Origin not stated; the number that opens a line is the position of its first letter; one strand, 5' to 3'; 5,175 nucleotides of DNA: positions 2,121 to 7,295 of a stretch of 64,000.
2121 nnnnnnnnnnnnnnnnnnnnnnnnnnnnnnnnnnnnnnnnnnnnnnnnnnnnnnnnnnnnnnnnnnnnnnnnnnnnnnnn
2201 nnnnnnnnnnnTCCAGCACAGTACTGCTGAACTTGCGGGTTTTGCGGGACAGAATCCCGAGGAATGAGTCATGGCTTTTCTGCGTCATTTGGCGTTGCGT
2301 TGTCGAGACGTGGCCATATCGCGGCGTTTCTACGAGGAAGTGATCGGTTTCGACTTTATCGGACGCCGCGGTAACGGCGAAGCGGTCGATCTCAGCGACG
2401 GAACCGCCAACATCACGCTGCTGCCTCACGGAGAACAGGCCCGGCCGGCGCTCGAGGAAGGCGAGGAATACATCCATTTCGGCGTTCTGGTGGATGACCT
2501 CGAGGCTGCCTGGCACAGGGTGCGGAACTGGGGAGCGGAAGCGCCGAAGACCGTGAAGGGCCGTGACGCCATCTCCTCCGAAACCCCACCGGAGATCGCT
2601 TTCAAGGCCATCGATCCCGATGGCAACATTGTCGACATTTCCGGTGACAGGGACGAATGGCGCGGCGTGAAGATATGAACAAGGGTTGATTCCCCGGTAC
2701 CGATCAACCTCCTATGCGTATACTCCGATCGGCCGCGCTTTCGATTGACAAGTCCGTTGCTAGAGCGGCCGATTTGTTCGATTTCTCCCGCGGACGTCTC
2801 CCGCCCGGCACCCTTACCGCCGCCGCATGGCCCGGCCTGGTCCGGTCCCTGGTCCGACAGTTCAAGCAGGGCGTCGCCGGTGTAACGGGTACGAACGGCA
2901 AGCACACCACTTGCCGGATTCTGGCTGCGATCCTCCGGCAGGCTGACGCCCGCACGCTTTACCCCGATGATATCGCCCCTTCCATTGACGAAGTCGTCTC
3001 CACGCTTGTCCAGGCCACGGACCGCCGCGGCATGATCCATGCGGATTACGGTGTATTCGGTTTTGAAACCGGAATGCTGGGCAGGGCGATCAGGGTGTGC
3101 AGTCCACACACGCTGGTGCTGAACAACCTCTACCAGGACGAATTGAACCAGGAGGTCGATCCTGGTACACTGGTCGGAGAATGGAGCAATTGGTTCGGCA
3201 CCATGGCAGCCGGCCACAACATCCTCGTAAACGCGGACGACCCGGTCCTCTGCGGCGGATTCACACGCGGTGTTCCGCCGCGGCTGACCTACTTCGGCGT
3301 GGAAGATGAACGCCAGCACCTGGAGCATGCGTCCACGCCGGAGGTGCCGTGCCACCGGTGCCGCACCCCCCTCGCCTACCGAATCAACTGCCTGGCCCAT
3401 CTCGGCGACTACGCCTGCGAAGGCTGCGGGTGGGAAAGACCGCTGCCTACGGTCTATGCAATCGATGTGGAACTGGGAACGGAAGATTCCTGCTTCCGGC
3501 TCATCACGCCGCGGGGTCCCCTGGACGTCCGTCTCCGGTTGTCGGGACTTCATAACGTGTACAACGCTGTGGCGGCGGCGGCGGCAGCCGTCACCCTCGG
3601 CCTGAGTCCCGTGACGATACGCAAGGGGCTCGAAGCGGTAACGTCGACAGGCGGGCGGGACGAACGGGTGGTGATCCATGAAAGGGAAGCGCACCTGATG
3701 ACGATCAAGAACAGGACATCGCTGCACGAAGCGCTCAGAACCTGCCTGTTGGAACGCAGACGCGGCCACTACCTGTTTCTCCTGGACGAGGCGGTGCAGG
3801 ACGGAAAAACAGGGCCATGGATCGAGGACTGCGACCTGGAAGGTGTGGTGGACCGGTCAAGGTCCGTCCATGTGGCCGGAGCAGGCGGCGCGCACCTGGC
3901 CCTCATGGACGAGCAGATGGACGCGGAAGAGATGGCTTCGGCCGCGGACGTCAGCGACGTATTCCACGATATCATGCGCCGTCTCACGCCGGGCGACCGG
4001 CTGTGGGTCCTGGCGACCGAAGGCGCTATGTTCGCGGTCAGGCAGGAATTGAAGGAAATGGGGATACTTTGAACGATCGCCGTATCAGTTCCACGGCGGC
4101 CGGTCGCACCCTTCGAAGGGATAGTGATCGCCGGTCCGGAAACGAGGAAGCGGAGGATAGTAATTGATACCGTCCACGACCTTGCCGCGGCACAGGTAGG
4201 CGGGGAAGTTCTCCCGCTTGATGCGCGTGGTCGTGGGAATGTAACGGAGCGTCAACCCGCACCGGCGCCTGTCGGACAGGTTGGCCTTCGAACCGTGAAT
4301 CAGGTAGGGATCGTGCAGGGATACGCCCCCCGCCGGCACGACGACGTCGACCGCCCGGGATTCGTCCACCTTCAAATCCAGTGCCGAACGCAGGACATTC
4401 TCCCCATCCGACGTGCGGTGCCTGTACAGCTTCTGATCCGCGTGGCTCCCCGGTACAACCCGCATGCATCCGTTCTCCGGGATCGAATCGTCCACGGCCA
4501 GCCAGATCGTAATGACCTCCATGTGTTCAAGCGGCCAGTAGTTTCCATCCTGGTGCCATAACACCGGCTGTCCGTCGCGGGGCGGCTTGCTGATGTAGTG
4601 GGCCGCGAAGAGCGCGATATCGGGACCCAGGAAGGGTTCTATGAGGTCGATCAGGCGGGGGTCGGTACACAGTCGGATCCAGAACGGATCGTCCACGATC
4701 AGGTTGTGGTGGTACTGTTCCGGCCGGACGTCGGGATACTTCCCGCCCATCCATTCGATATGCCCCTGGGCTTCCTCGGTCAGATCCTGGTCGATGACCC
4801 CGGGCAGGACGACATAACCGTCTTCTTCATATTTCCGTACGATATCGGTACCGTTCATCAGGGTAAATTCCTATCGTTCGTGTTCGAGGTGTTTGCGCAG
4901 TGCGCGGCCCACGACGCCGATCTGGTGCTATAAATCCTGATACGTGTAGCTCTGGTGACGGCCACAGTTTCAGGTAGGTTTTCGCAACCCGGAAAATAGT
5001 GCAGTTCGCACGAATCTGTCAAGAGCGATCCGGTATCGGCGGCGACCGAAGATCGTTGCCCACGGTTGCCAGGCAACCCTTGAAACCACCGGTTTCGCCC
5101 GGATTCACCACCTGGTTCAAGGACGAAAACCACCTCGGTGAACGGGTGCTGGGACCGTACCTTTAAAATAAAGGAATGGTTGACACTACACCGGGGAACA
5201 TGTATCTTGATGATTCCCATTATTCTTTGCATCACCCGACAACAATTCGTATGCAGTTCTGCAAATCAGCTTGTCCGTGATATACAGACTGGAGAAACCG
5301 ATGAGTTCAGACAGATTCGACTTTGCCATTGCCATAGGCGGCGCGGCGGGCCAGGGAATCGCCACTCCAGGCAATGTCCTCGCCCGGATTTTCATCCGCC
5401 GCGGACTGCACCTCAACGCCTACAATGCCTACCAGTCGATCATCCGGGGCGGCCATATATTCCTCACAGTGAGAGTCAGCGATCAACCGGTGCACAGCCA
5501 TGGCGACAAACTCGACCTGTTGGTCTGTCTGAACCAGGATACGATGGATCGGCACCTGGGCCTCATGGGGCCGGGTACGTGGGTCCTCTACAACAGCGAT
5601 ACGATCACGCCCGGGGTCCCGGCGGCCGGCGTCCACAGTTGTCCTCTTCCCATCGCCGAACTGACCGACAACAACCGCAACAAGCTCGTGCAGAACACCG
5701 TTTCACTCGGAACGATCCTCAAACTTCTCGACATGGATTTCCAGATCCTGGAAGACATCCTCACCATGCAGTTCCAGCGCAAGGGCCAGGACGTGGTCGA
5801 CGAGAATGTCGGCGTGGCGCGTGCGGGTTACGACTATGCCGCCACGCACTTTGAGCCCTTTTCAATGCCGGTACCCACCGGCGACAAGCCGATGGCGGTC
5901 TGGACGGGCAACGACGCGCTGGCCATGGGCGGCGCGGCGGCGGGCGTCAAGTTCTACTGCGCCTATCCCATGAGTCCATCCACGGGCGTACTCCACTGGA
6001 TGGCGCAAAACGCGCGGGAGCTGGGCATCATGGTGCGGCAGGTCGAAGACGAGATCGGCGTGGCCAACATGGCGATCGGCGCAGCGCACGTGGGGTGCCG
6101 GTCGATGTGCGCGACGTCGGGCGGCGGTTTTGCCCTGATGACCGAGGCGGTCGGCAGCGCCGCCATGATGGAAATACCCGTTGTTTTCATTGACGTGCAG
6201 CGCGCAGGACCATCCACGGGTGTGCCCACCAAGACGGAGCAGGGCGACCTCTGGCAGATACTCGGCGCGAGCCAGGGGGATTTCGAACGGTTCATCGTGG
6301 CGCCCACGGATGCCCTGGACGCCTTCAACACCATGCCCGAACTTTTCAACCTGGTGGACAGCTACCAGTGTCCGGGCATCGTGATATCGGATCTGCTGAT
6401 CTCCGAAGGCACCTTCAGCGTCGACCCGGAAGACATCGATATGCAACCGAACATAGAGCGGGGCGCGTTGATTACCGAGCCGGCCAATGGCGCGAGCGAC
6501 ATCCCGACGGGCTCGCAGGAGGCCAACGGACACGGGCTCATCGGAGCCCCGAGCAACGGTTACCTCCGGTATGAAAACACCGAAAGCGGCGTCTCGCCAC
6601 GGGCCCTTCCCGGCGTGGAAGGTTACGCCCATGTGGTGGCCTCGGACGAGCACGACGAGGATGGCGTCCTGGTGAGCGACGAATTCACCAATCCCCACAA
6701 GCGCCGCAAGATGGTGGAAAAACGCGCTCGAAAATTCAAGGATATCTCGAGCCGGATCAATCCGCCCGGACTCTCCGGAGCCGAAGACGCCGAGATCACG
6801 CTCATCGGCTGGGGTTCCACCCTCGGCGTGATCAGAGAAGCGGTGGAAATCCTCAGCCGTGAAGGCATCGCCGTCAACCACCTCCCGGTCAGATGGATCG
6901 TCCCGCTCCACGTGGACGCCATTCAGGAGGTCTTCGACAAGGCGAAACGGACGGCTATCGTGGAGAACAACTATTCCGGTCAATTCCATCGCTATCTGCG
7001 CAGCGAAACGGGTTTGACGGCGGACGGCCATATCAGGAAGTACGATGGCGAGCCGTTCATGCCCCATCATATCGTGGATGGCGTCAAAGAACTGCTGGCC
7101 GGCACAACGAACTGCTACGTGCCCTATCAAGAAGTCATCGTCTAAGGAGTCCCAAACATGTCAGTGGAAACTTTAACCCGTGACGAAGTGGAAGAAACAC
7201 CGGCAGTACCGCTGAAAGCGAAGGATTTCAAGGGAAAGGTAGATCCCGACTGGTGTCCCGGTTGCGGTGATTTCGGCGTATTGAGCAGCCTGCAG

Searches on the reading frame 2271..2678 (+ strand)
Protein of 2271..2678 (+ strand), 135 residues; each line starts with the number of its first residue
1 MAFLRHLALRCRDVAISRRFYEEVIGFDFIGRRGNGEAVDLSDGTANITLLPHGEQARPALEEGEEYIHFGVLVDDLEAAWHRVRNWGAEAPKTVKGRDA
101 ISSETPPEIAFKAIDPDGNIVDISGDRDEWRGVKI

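Call 36: search_protein_families(library=pfam, proteins=[window:2271-2678:+], max_evalue=0.001)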
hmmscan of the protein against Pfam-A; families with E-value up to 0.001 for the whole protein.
window:2271-2678:+ (135 aa): 3 families
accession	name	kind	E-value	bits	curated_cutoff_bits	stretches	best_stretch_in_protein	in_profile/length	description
PF00903.31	Glyoxalase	-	5.9e-10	40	20.6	1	5-121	3-119/121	Glyoxalase/Bleomycin resistance protein/Dioxygenase superfamily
PF18029.7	Glyoxalase_6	-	1.2e-06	29.6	23.6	1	7-119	2-101/106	Glyoxalase-like domain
PF22677.2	Ble-like_N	-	0.00035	20.7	24.5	0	7-31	5-29/41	Bleomycin resistance protein-like N-terminal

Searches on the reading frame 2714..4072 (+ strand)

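Call 36: search_protein_families(library=pfam, proteins=[window:2714-4072:+], max_evalue=0.001)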
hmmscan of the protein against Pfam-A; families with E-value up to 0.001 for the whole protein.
window:2714-4072:+ (452 aa): 2 families
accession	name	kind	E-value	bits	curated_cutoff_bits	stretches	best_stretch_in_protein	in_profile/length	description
PF08245.18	Mur_ligase_M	-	7e-10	39.6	24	0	57-177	1-126/200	Mur ligase middle domain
PF08353.15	MurT_C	-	3.5e-05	24.2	25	1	331-439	2-110/110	MurT ligase C-terminal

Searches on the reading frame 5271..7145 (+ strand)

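Call 36: search_protein_families(library=pfam, proteins=[window:5271-7145:+], max_evalue=0.001)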
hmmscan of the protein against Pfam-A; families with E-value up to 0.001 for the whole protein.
window:5271-7145:+ (624 aa): 5 families
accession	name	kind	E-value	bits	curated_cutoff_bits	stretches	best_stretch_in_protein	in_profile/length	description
PF01855.24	POR_N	-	1.3e-45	156.4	27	1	222-393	4-175/231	Pyruvate flavodoxin/ferredoxin oxidoreductase, thiamine diP-bdg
PF01558.24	POR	-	7.2e-32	111.4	27.4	1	26-188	1-173/173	Pyruvate ferredoxin/flavodoxin oxidoreductase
PF02780.25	Transketolase_C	-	2.3e-08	34.4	25.9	1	505-568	8-71/124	Transketolase, C-terminal domain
PF17147.9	PFOR_II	-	1.9e-06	28.6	27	1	507-572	1-66/102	Pyruvate:ferredoxin oxidoreductase core domain II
PF02776.23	TPP_enzyme_N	-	2.2e-05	24.7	26.8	1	213-320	3-107/119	Thiamine pyrophosphate enzyme, N-terminal TPP binding domain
